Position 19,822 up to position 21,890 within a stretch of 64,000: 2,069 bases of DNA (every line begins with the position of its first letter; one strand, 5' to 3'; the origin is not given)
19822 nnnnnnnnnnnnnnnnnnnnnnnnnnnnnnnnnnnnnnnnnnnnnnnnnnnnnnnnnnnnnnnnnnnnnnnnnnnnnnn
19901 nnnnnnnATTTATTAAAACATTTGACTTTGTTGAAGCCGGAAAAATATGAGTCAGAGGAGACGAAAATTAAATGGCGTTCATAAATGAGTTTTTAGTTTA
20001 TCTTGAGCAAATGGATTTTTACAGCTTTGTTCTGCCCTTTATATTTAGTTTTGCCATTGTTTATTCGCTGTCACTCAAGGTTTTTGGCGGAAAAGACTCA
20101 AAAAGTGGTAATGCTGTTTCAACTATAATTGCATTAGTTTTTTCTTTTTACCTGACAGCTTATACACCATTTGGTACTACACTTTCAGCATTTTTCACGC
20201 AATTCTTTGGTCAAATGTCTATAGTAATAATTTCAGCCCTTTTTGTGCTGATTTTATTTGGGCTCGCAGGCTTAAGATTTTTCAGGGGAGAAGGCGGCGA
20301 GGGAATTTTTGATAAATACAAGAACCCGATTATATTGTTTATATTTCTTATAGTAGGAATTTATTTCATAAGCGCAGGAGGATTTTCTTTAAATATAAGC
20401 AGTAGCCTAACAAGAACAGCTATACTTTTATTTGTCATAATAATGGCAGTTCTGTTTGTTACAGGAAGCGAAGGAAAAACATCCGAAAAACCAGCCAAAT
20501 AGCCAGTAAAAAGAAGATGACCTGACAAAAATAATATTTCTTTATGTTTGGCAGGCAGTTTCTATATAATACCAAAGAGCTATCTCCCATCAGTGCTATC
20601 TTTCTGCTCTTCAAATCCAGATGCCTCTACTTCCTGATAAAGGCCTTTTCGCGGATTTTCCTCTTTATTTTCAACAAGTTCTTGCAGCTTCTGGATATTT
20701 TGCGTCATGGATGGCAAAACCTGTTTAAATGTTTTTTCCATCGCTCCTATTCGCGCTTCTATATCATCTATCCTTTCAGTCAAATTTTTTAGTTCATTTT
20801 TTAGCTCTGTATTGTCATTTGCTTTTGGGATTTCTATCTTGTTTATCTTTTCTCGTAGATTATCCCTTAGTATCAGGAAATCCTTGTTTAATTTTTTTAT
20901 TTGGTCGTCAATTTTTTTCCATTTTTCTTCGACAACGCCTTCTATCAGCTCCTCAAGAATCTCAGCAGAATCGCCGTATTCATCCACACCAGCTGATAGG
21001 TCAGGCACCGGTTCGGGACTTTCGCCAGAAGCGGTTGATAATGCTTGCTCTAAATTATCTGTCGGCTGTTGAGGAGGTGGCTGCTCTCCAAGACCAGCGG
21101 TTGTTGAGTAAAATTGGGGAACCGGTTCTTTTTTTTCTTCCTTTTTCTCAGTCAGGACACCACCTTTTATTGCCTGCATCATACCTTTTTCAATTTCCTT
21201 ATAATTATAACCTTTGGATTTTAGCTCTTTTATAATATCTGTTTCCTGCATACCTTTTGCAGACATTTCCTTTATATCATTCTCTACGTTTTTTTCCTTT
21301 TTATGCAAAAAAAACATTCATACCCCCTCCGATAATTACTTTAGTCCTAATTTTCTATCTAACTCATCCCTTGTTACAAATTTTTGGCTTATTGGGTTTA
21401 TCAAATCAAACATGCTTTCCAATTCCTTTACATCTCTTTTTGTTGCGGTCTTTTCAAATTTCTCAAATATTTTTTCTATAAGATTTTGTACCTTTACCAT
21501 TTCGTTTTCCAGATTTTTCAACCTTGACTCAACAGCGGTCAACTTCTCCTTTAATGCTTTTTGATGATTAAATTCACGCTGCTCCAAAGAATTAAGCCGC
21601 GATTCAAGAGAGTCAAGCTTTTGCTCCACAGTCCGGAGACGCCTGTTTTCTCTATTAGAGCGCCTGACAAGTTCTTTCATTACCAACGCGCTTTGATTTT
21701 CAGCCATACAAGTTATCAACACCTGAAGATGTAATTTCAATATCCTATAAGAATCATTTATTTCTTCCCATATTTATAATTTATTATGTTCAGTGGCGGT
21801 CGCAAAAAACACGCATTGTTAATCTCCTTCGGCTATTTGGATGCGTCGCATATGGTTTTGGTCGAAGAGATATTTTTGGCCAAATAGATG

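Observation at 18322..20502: Tandem array of four paralogous polytopic membrane proteins of an unrecognised family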

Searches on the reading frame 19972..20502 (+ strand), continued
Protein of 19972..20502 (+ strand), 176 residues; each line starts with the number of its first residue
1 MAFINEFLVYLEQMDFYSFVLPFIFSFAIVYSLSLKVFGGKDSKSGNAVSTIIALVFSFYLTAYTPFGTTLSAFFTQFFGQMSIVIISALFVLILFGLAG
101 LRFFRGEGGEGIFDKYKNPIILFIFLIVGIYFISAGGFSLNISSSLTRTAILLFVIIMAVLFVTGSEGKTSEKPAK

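Call 88: find_encoding_contigs(protein=P0161, flank=10000, max_places=1)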
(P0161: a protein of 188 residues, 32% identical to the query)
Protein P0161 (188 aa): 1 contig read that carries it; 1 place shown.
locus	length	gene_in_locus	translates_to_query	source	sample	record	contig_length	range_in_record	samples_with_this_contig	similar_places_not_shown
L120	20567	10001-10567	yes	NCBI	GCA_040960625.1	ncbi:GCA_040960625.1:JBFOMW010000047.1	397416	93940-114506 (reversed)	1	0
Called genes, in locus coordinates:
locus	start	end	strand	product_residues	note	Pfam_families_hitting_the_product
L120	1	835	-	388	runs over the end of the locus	PF07690:MFS_1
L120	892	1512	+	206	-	PF12832:MFS_1_like (weak), PF07690:MFS_1, PF05977:MFS_3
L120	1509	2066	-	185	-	-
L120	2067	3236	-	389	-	PF02463:SMC_N (faint), PF11398:DUF2813 (weak), PF13175:AAA_15, PF13304:AAA_21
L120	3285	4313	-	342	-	PF00752:XPG_N, PF00867:XPG_I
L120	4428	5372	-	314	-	PF04536:TPM_phosphatase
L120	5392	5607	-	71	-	-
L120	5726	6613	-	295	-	-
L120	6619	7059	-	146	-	-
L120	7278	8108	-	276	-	PF01145:Band_7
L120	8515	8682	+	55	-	PF12797:Fer4_2 (faint), PF12837:Fer4_6 (faint), PF13237:Fer4_10 (weak), PF14697:Fer4_21 (weak), PF12798:Fer4_3 (faint), PF12838:Fer4_7, PF13187:Fer4_9, PF00037:Fer4, +1 more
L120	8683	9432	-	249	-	PF02535:Zip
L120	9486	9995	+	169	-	-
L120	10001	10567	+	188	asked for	-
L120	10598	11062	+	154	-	-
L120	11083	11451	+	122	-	PF01725:Ham1p_like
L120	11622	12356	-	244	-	PF01209:Ubie_methyltran, PF02353:CMAS (weak), PF05219:DREV, PF13489:Methyltransf_23, PF13847:Methyltransf_31, PF08241:Methyltransf_11, PF08242:Methyltransf_12, PF13649:Methyltransf_25, +1 more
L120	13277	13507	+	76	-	-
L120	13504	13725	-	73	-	PF04024:PspC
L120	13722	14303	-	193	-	-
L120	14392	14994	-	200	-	-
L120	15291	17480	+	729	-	-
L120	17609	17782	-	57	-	-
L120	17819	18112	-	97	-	-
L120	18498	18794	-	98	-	PF13601:HTH_34 (weak), PF03551:PadR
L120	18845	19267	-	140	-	PF01934:HepT-like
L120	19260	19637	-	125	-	PF18765:Polbeta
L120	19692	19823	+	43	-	-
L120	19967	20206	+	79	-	-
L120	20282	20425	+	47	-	-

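Call 96: fold_search(model_id=the predicted structure, library=pdb)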
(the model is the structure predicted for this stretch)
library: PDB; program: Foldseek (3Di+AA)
matches with E <= 10: 21; with E <= 0.001: 0
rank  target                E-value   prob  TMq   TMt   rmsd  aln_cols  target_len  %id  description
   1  7dsk_B                5.0e+00  0.06  0.20  0.10  18.5       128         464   12  Overall structure of the LAT1-4F2hc bound with JX-075 (released 2021-03-10)
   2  9jk6_A                5.0e+00  0.06  0.21  0.12  13.4       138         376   19  Human VANGL1 hexamer (released 2024-12-25)
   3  8ofx                  5.0e+00  0.04  0.17  0.14  22.9       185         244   13  Molecular Mechanism of trypanosomal AQP2 (released 2024-10-02)
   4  7mgx_E                5.5e+00  0.06  0.18  0.28  13.7       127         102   18  Structure of EmrE-D3 mutant in complex with monobody L10 and methyl viologen (released 2022-03-02)
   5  9r1r_A                5.5e+00  0.03  0.13  0.03  20.7       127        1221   12  Bottlenose dolphin coronavirus spike glycoprotein (released 2026-01-14)
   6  7ar7_f                6.9e+00  0.10  0.18  0.27   5.9        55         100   14  Cryo-EM structure of Arabidopsis thaliana complex-I (open conformation) (released 2022-03-02)
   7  2q13                  6.9e+00  0.02  0.17  0.09  33.9       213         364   10  Crystal structure of BAR-PH domain of APPL1 (released 2007-08-14)
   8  8dn2_D                7.7e+00  0.02  0.16  0.10  16.8       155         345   12  Cryo-EM structure of human Glycine Receptor alpha1-beta heteromer, glycine-bound state 2(expanded open) (released 2023-10-11)
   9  7e8k_B                8.2e+00  0.25  0.22  0.19   3.6        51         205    6  Crystal structure of Proteinaceous RNase P (PRORP) from Planctomycetes bacterium GWF2_40_8 (released 2022-03-02)
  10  7ar9_d                8.2e+00  0.04  0.17  0.26  10.6        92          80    5  Cryo-EM structure of Polytomella Complex-I (membrane arm) (released 2021-12-08)
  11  3g6i                  8.6e+00  0.05  0.23  0.21  15.5       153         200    8  Crystal structure of an outer membrane protein, part of a putative carbohydrate binding complex (bt_1022) from bacteroid (released 2009-02-17)
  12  8c1z_D                8.6e+00  0.02  0.17  0.10  18.2       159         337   18  Tetrameric 5-HT3aR in Salipro (apo state, symmetric) (released 2024-07-10)
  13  7ar8_d                9.1e+00  0.07  0.18  0.36   9.5        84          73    8  Cryo-EM structure of Arabidopsis thaliana complex-I (closed conformation) (released 2021-12-15)
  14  7sss_E                9.1e+00  0.02  0.20  0.20  19.3       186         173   12  Structure of the NADH-bound human COQ7:COQ9 complex by single-particle electron cryo-microscopy (released 2022-11-02)
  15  9boj                  9.1e+00  0.02  0.19  0.12  15.4       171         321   15  Structure of human Xk-related protein 4 (released 2025-05-14)
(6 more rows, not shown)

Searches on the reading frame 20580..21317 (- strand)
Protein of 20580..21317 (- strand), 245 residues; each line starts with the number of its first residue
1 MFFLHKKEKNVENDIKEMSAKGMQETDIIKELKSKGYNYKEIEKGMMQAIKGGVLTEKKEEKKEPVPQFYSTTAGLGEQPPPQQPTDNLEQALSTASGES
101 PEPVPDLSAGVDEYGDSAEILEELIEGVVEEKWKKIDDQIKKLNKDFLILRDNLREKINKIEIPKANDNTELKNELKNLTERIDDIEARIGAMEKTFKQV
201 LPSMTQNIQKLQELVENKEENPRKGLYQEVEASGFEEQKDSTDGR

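Call 3: search_protein_families(library=pfam, proteins=[window:20580-21317:-], max_evalue=1)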
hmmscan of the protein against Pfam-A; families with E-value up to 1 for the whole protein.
window:20580-21317:- (245 aa): 29 families (the best 25 are shown)
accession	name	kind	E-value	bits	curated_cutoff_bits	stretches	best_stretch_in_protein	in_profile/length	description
PF11932.13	DUF3450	-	0.0005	19.9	32.6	1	134-217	33-115/241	Protein of unknown function (DUF3450)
PF04513.17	Baculo_PEP_C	-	0.00058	20.4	38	1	125-204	43-115/140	Baculovirus polyhedron envelope protein, PEP, C terminus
PF25443.1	ANG-1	-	0.0029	18.2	28.5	1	173-220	20-67/105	ANG-1-like domain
PF23991.1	DUF7310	-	0.0046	17.8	40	1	162-216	18-71/83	Coiled-coil region of unknown function (DUF7310)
PF16326.10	ABC_tran_CTD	-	0.0067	17.1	32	1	172-220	6-52/69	ABC transporter C-terminal domain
PF20667.3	Sec10_N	-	0.0071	16.9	27.4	0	132-211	7-86/118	Exocyst complex component Sec10, N-terminal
PF05478.16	Prominin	-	0.0073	14.9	34.3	1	111-218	606-710/799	Prominin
PF19220.6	Rod_CreS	-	0.021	14.3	100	1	167-200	192-225/359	Crescentin, rod domain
PF09177.16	STX6_10_61_N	-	0.029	15.3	29.4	1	136-216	10-89/99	Syntaxin 6/10/61, N-terminal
PF10046.14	BLOC1_2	-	0.032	15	33.4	1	165-199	49-83/96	Biogenesis of lysosome-related organelles complex-1 subunit 2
PF05597.16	Phasin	-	0.046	14.2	28.8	1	118-186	59-124/126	Poly(hydroxyalcanoate) granule associated protein (phasin)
PF02346.21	Vac_Fusion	-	0.08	13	24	0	182-224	1-42/56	Chordopoxvirus multifunctional envelope protein A27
PF23005.1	DUF7032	-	0.11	12.7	27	0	173-217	29-76/115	Domain of unknown function (DUF7032)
PF24564.1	DUF7605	-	0.12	12.8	27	1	121-206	51-135/183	Domain of unknown function (DUF7605)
PF24550.1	LIS_MGM1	-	0.16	12.6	27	1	169-221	10-59/100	Dynamin-like GTPase MGM1-like, lipid interacting stalk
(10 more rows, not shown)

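Call 11: search_protein_families(library=ncbifam, proteins=[window:20580-21317:-], max_evalue=0.1)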
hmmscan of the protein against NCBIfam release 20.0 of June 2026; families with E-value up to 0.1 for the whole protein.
window:20580-21317:- (245 aa): 4 families
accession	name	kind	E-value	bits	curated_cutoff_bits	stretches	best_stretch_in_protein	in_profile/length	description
NF033542.1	transpos_IS110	equivalog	0.0077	15.4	140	1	132-213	159-224/343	IS110 family RNA-guided transposase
TIGR01837.1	PHA_granule_1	subfamily_domain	0.0081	16.2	94.7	1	115-186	47-115/118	poly(hydroxyalkanoate) granule-associated protein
TIGR03513.1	GldL_gliding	equivalog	0.032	14.1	68.3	1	55-213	91-238/247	type IX secretion system motor protein PorL/GldL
NF053802.1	FPM13_fam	exception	0.049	13.7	210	1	6-60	47-101/113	FPM13 family metalloprotein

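Call 58: search_protein_families(library=pfam, alignment_id=A7, max_evalue=0.001)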
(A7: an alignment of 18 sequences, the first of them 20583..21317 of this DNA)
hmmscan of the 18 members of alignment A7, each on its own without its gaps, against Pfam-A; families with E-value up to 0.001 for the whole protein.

A. member 1, window:20583-21317:- (245 aa): 2 families
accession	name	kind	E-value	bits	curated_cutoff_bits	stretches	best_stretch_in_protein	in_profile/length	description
PF11932.13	DUF3450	-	0.0005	19.9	32.6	1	134-217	33-115/241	Protein of unknown function (DUF3450)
PF04513.17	Baculo_PEP_C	-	0.00058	20.4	38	0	125-204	43-115/140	Baculovirus polyhedron envelope protein, PEP, C terminus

B. families by the number of members that match (of 18 scanned): 20 families
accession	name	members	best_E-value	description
PF23991.1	DUF7310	9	1.2e-05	Coiled-coil region of unknown function (DUF7310)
PF02403.27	Seryl_tRNA_N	5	5.3e-05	Seryl-tRNA synthetase N-terminal domain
PF09762.14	CCDC93_CC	2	1.3e-05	CCDC93 coiled-coil domain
PF10046.14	BLOC1_2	2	1.3e-05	Biogenesis of lysosome-related organelles complex-1 subunit 2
PF04513.17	Baculo_PEP_C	2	0.00014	Baculovirus polyhedron envelope protein, PEP, C terminus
PF06160.17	EzrA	2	0.00035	Septation ring formation regulator, EzrA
PF07889.17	DUF1664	2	0.00048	Protein of unknown function (DUF1664)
PF25764.1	KIF21A_4th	1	8.4e-05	KIF21A-like domain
PF16888.10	YwqH-like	1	0.00012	YwqH-like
PF04912.19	Dynamitin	1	0.00012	Dynamitin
PF16519.10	TRPM_tetra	1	0.00016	Tetramerisation domain of TRPM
PF04048.20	Sec8_N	1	0.00018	Exocyst complex component Sec8 N-terminal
PF23005.1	DUF7032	1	0.00025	Domain of unknown function (DUF7032)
PF15619.11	Lebercilin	1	0.00037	Ciliary protein causing Leber congenital amaurosis disease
PF21773.2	ODAD1_CC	1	0.00045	ODAD1 central coiled coil region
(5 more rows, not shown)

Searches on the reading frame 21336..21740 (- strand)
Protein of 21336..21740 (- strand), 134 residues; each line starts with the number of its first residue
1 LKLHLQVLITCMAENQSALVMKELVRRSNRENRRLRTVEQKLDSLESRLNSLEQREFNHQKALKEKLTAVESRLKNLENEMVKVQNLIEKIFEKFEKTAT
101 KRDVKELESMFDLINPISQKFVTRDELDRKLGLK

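Call 3: search_protein_families(library=pfam, proteins=[window:21336-21740:-], max_evalue=1)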
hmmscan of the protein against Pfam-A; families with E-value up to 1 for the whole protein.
window:21336-21740:- (134 aa): 59 families (the best 25 are shown)
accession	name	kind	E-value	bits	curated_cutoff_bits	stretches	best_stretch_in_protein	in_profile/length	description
PF10779.14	XhlA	-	2.6e-05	24.7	34.7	2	34-64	5-35/67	Haemolysin XhlA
PF25014.1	NET2A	-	0.00029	21.2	33.1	1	22-112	40-135/235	NET2A-like domain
PF12308.13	Noelin-1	-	0.00039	21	25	2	66-130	30-92/100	Neurogenesis glycoprotein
PF23991.1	DUF7310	-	0.00044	21.1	40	1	29-53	26-50/83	Coiled-coil region of unknown function (DUF7310)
PF17111.11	PigL_N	-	0.0009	19.1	27.2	1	13-115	16-116/209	Pigment biosynthesis cluster protein PigL N-terminal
PF04871.18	Uso1_p115_C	-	0.0015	19.2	28.4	1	33-114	15-83/121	Uso1 / p115 like vesicle tethering protein, C terminal region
PF04513.17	Baculo_PEP_C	-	0.0015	19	38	1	24-103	47-123/140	Baculovirus polyhedron envelope protein, PEP, C terminus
PF05531.17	NPV_P10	-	0.0016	19.3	29.8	1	36-88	14-65/75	Nucleopolyhedrovirus P10 protein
PF23921.1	DUF7260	-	0.0018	18.2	27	1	18-81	125-186/242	Domain of unknown function (DUF7260)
PF20993.2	CENPH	-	0.0027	18.3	27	1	16-101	56-138/175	CENPH protein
PF16326.10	ABC_tran_CTD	-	0.0029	18.2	32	1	27-81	2-57/69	ABC transporter C-terminal domain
PF18210.6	Knl1_RWD_C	-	0.003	18.1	27.8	1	63-115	2-54/151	Knl1 RWD C-terminal domain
PF05377.16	FlaC_arch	-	0.0068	17.2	27.8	1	34-55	1-22/55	Flagella accessory protein C (FlaC)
PF01519.22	DUF16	-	0.0081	17.1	40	1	28-97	29-97/104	Protein of unknown function DUF16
PF07426.16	Dynactin_p22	-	0.0087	16.3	25.2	1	35-91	2-59/168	Dynactin subunit p22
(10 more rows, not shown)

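Call 11: search_protein_families(library=ncbifam, proteins=[window:21336-21740:-], max_evalue=0.1)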
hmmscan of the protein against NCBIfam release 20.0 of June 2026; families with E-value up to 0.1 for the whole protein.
window:21336-21740:- (134 aa): 14 families
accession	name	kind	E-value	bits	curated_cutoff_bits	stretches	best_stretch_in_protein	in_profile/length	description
NF045487.1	ASRP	equivalog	2.7e-05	23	300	1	25-103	375-453/593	archaea-specific SMC-related protein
NF052682.1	morpho_FcmC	equivalog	0.00019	21.8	90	1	25-99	49-123/159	filament morphology membrane protein FcmC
TIGR03545.1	TIGR03545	subfamily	0.00085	18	173.35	1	22-119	174-278/556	TIGR03545 family protein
TIGR04527.1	mycoplas_twoTM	subfamily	0.0031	17.3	125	1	32-122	81-174/248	MG_279/MG_280 family protein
TIGR02169.1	SMC_prok_A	equivalog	0.0033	15.2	729.4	1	21-105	381-468/1165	chromosome segregation protein SMC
NF038218.1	IcmG_DotF_IVB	equivalog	0.0035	17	200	1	31-101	115-181/266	type IVB secretion system protein IcmG/DotF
NF041034.1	Rad50_Sulf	equivalog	0.0058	14.5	1000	1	23-107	608-689/872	DNA double-strand break repair ATPase Rad50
TIGR02978.1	phageshock_pspC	equivalog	0.012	15.4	104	0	20-54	71-105/121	envelope stress response membrane protein PspC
NF053525.1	thylo_ssr2422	subfamily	0.014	15.8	38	0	59-97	10-48/77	ssr2422 family thylakoid membrane protein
NF047368.1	collar_FlbB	equivalog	0.03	14.1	110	1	27-99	61-136/193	periplasmic-type flagellar collar protein FlbB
TIGR04211.1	SH3_and_anchor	equivalog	0.033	13.8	65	1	20-93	53-129/198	TIGR04211 family SH3 domain-containing protein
NF043079.1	MMSYN1_0167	equivalog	0.047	12.4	740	1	8-119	133-246/561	oligopeptide ABC transporter ATP-binding protein OppD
TIGR02132.1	phaR_Bmeg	equivalog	0.084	12.8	148.4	0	38-101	84-153/189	polyhydroxyalkanoic acid synthase subunit PhaR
NF045780.1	TrlF_fam_ATP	equivalog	0.088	11.5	350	1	29-104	466-708/944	TrlF family AAA-like ATPase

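Call 57: search_protein_families(library=pfam, alignment_id=A6, max_evalue=0.001)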
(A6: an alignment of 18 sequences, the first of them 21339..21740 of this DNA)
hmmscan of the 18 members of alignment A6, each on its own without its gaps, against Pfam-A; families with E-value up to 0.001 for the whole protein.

A. member 1, window:21339-21740:- (134 aa): 5 families
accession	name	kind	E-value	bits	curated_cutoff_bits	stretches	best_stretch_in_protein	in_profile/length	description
PF10779.14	XhlA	-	2.6e-05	24.7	34.7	0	34-64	5-35/67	Haemolysin XhlA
PF25014.1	NET2A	-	0.00029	21.2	33.1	1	22-112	40-135/235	NET2A-like domain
PF12308.13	Noelin-1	-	0.00039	21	25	0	66-130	30-92/100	Neurogenesis glycoprotein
PF23991.1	DUF7310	-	0.00044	21.1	40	0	29-53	26-50/83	Coiled-coil region of unknown function (DUF7310)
PF17111.11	PigL_N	-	0.0009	19.1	27.2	0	13-115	16-116/209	Pigment biosynthesis cluster protein PigL N-terminal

B. families by the number of members that match (of 18 scanned): 27 families (the first 25 are shown)
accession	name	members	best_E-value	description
PF01496.24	V_ATPase_I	5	0.00016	V-type ATPase 116kDa subunit family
PF23991.1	DUF7310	4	4.3e-06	Coiled-coil region of unknown function (DUF7310)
PF01519.22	DUF16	3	2.8e-05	Protein of unknown function DUF16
PF06419.17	COG6_N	2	2.5e-05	Conserved oligomeric complex COG6, N-terminal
PF16326.10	ABC_tran_CTD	2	0.00025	ABC transporter C-terminal domain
PF10779.14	XhlA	1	2.6e-05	Haemolysin XhlA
PF06825.17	HSBP1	1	5.2e-05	Heat shock factor binding protein 1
PF09763.15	Sec3_CC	1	8.1e-05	Exocyst complex component Sec3, coiled-coil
PF04102.17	SlyX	1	8.3e-05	SlyX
PF10443.15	RNA12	1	0.00016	RNA12 protein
PF02646.22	RmuC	1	0.00022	RmuC family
PF00261.25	Tropomyosin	1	0.00022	Tropomyosin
PF21121.2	Nup49_C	1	0.00026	Nucleoporin Nup49 C-terminal helical region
PF19269.4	Anticodon_2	1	0.00028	Anticodon binding domain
PF25014.1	NET2A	1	0.00029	NET2A-like domain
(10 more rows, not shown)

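Call 59: search_solved_structures(query=A6, max_evalue=1)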
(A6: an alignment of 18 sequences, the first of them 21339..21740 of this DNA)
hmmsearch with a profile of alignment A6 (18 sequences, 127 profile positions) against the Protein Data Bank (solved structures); distinct sequences matched with E-value up to 1: 220 (the best 60 are shown).
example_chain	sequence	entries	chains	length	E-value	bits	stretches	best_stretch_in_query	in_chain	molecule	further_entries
2yo0_A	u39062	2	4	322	2.7e-06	30.4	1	31-80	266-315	GENERAL CONTROL PROTEIN GCN4, PUTATIVE INNER MEMBRANE PROTEIN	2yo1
8qae_A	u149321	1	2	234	4e-06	29.9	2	28-96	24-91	sc-apCC-6-SLLA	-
7zr2_A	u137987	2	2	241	3.4e-05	26.9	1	34-92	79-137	Spike protein S2',Chimeric protein mimic of SARS-CoV-2 Spike HR1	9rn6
3zmf_A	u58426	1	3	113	6.3e-05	26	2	52-91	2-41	GENERAL CONTROL PROTEIN GCN4, PUTATIVE INNER MEMBRANE PROTEIN, GENERAL CONTROL PROTEIN GCN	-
2wpr_A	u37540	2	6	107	8.2e-05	25.7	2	52-92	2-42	TRIMERIC AUTOTRANSPORTER ADHESIN FRAGMENT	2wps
2yny_A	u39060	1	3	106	9.2e-05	25.5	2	52-84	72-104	GENERAL CONTROL PROTEIN GCN4, PUTATIVE INNER MEMBRANE PROTEIN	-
2yo2_A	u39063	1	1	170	0.00018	24.6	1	47-80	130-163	GENERAL CONTROL PROTEIN GCN4, PUTATIVE INNER MEMBRANE PROTEIN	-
2xzr_A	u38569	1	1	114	0.00026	24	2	27-86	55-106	IMMUNOGLOBULIN-BINDING PROTEIN EIBD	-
2yo3_A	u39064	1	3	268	0.00039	23.5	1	51-100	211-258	GENERAL CONTROL PROTEIN GCN4, PUTATIVE INNER MEMBRANE PROTEIN, GENERAL CONTROL PROTEIN GCN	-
2lxy_A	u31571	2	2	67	0.00045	23.3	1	25-88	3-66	2-mercaptophenol-alpha3C | 4-mercaptophenol-alpha3C protein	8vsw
1lq7_A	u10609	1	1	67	0.00051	23.1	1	25-88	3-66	Alpha3W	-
2mi7_A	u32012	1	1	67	0.00052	23.1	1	25-88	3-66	de novo protein a3Y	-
6gao_A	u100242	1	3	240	0.00055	23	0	50-86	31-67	Outer capsid protein sigma-1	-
7o9v_A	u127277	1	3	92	0.00056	23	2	58-95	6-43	General control transcription factor GCN4,hypothetical protein OMM_04225 residues 244-274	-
7o92_A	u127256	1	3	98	0.00086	22.4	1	58-94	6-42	hypothetical protein UY81_C0065G0003 residues 18-54 from Candidatus Giovannonibacteria bac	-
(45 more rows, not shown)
